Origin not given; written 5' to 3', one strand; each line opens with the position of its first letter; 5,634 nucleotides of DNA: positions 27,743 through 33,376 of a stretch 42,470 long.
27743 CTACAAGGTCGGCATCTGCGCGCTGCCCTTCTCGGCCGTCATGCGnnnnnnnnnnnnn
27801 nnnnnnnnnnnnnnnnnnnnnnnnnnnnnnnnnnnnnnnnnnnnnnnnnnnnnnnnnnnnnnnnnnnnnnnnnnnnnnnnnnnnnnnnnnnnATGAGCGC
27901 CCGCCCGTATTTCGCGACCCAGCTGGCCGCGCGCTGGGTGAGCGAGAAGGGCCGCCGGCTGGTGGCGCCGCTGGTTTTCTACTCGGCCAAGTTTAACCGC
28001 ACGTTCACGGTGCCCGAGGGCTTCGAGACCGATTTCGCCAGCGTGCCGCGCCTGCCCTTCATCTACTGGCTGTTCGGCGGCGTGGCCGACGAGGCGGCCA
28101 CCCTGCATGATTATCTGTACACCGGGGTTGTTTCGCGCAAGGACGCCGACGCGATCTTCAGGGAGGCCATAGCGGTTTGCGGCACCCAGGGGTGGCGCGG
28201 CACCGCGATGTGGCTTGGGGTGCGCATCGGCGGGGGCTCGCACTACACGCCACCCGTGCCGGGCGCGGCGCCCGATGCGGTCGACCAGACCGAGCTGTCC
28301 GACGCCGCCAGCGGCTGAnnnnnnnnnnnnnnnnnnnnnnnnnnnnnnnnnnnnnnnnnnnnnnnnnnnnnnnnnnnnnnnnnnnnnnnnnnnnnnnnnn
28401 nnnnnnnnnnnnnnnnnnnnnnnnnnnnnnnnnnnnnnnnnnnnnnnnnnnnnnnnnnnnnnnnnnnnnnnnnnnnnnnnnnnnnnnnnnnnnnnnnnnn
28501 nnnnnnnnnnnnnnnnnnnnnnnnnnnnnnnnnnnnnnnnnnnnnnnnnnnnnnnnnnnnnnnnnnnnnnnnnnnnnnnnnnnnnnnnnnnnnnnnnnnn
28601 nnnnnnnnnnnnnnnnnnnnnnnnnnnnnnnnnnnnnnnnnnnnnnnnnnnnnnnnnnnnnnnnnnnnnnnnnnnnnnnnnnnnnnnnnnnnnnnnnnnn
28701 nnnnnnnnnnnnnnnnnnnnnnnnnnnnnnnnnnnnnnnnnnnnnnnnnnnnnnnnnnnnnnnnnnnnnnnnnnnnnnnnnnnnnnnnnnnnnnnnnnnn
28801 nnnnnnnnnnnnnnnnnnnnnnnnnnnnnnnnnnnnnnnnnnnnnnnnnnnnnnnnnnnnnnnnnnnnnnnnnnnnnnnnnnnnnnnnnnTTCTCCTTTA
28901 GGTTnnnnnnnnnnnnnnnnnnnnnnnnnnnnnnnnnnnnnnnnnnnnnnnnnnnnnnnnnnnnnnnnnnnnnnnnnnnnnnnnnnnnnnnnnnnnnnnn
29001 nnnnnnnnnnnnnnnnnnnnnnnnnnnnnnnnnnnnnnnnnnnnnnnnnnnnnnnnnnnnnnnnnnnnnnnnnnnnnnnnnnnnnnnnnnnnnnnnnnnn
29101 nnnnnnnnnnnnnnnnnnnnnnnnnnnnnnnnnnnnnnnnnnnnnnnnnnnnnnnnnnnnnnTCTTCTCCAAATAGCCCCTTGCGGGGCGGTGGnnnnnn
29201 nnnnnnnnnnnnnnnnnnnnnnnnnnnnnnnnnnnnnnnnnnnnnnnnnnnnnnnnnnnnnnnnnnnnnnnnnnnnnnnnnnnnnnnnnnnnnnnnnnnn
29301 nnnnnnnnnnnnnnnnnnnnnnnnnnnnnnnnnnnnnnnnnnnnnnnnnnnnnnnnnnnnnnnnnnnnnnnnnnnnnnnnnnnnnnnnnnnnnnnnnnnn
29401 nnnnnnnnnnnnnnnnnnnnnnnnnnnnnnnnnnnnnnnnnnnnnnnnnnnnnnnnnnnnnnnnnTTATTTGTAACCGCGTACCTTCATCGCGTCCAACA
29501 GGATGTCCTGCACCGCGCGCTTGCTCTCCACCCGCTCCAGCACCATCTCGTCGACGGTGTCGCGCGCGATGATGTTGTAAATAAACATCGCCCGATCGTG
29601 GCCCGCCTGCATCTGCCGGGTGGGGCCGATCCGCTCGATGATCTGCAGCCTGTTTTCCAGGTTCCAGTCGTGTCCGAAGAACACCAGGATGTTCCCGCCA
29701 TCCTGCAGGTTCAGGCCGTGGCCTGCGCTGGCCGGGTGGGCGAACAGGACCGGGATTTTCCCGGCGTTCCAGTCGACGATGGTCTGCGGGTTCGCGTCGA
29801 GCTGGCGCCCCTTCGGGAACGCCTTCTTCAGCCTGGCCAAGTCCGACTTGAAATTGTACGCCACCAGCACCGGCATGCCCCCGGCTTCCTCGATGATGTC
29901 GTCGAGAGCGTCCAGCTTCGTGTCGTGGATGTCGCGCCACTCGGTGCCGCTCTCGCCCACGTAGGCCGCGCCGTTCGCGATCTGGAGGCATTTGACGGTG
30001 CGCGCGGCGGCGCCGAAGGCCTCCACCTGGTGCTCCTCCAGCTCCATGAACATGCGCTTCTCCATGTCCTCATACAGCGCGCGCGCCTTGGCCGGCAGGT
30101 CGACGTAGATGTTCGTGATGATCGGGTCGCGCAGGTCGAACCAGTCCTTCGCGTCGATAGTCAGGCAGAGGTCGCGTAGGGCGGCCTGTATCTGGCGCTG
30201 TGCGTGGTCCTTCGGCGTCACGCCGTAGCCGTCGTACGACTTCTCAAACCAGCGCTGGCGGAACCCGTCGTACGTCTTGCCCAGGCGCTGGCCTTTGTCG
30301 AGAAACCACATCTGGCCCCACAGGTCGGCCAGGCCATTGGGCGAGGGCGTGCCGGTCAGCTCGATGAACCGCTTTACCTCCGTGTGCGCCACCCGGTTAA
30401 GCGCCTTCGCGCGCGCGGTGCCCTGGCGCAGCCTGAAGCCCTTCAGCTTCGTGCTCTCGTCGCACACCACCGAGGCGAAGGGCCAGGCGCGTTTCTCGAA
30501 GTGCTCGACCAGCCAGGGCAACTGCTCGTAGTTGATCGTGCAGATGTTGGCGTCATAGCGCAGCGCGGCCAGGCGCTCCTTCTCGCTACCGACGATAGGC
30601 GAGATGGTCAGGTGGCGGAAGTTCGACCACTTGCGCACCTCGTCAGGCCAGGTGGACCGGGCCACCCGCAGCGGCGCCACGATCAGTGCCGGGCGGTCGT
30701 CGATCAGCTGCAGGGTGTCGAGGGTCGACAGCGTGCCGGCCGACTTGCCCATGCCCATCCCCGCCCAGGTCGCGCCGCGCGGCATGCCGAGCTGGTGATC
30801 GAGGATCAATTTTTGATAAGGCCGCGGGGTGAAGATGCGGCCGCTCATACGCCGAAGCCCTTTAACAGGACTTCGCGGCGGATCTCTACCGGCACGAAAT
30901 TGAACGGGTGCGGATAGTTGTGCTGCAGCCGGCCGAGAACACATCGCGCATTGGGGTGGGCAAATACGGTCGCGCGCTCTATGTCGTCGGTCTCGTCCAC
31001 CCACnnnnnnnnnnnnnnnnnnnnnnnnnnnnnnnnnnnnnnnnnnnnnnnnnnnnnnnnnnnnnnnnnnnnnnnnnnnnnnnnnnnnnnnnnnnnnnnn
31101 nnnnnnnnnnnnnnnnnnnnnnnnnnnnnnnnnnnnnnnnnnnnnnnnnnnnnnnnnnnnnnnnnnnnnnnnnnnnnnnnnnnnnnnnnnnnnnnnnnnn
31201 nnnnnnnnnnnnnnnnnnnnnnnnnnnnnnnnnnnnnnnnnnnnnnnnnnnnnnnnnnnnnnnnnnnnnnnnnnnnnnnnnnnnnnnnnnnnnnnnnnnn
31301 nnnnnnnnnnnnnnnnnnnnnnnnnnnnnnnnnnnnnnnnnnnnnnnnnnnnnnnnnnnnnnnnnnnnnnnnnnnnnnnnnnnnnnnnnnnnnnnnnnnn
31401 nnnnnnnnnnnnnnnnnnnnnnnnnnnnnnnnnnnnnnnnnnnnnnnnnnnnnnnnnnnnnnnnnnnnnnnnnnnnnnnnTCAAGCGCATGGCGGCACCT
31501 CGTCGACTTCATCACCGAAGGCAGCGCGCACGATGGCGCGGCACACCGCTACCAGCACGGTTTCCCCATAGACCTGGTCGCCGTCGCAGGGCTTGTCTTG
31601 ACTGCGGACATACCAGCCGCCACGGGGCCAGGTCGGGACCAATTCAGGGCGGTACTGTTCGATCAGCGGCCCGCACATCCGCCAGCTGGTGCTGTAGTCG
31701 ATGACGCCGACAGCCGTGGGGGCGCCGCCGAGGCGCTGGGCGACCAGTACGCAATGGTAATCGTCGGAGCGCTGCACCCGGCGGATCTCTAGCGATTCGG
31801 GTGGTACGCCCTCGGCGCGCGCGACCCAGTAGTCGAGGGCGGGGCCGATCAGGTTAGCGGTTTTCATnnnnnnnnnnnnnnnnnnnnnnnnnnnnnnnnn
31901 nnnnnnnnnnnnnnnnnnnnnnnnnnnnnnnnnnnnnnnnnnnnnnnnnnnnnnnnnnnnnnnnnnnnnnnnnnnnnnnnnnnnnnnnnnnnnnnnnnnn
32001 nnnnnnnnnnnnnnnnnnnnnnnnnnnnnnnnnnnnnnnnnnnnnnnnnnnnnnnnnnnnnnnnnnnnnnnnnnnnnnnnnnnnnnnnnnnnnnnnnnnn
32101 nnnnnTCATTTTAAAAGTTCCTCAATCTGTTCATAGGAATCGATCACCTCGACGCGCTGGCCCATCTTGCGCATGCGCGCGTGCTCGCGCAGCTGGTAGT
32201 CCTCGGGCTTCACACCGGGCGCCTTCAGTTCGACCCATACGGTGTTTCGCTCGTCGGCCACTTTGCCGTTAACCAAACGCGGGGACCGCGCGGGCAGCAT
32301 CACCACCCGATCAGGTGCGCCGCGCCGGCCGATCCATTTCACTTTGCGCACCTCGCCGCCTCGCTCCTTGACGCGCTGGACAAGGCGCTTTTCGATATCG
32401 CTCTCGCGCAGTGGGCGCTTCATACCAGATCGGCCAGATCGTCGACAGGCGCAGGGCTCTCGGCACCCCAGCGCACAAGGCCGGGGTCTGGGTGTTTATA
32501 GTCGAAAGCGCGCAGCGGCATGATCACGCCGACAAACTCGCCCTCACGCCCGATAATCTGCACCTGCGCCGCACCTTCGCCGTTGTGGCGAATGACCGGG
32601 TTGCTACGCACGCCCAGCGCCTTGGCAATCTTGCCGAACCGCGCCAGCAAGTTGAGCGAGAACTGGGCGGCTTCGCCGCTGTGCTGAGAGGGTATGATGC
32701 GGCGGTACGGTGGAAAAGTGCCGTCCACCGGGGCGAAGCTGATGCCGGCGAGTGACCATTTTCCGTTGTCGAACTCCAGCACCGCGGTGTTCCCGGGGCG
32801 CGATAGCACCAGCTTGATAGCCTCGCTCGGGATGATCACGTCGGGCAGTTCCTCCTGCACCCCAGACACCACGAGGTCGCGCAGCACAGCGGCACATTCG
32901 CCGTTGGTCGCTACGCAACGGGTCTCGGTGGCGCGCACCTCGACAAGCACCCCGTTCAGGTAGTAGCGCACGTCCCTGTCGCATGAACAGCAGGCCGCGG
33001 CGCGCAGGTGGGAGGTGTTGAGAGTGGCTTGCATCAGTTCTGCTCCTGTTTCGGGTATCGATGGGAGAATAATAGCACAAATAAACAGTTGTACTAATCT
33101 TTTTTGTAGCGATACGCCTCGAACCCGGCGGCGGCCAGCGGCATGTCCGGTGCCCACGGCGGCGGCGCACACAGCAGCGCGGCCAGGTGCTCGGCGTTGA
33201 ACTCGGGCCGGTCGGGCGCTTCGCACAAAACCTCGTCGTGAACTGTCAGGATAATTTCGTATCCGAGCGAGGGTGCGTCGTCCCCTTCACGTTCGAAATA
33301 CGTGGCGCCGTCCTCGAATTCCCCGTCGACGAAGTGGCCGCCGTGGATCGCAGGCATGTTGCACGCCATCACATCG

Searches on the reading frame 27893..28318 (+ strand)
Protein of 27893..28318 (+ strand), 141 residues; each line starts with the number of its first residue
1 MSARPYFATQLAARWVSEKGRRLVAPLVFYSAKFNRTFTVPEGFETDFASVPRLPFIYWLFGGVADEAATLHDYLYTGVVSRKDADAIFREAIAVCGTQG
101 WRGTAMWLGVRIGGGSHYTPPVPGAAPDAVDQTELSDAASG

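Call 84: search_protein_families(library=phrogs, proteins=[window:27893-28318:+], max_evalue=0.01)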
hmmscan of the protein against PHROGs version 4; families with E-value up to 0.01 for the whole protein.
window:27893-28318:+ (141 aa): 2 families
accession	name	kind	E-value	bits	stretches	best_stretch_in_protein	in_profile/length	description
phrog_1158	-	tail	8.5e-25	88.6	1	21-120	24-133/205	tail assembly chaperone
phrog_6098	-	unknown function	0.00044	21.6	1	70-118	22-71/78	-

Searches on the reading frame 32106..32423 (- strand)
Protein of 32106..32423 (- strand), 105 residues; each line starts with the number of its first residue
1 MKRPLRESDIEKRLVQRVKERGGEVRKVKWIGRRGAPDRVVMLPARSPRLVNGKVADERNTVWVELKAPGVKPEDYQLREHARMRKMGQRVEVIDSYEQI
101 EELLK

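Call 83: search_protein_families(library=phrogs, proteins=[window:32106-32423:-], max_evalue=0.01)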
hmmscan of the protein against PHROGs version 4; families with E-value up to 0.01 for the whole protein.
window:32106-32423:- (105 aa): 3 families
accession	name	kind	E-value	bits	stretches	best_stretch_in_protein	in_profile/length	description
phrog_93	-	DNA, RNA and nucleotide metabolism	9.8e-24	84.9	1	3-105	350-439/613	endonuclease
phrog_5702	-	DNA, RNA and nucleotide metabolism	0.00012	23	1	56-100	16-59/70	Holliday junction resolvase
phrog_824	-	unknown function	0.0057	17.6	1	34-105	112-172/265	-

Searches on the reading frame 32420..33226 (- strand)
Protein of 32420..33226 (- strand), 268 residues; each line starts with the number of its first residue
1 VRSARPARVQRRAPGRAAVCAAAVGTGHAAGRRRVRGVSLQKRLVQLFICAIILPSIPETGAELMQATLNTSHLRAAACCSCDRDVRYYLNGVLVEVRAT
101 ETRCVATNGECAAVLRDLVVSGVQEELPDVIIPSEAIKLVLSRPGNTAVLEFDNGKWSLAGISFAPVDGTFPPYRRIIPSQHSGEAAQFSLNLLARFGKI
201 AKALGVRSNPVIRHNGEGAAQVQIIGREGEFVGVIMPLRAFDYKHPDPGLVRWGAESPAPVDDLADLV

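Call 18: search_protein_families(library=phrogs, proteins=[window:32420-33226:-], max_evalue=0.001)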
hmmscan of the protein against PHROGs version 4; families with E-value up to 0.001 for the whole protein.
window:32420-33226:- (268 aa): 3 families
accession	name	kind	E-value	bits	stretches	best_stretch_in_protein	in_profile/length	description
phrog_3007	-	DNA, RNA and nucleotide metabolism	8.2e-31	108.2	1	67-240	3-186/190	RusA-like Holliday junction resolvase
phrog_947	-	DNA, RNA and nucleotide metabolism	7.7e-08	32.7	1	75-205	141-273/368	DNA polymerase processivity factor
phrog_12598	-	DNA, RNA and nucleotide metabolism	8e-05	23.1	1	165-241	132-210/275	RusA-like Holliday junction resolvase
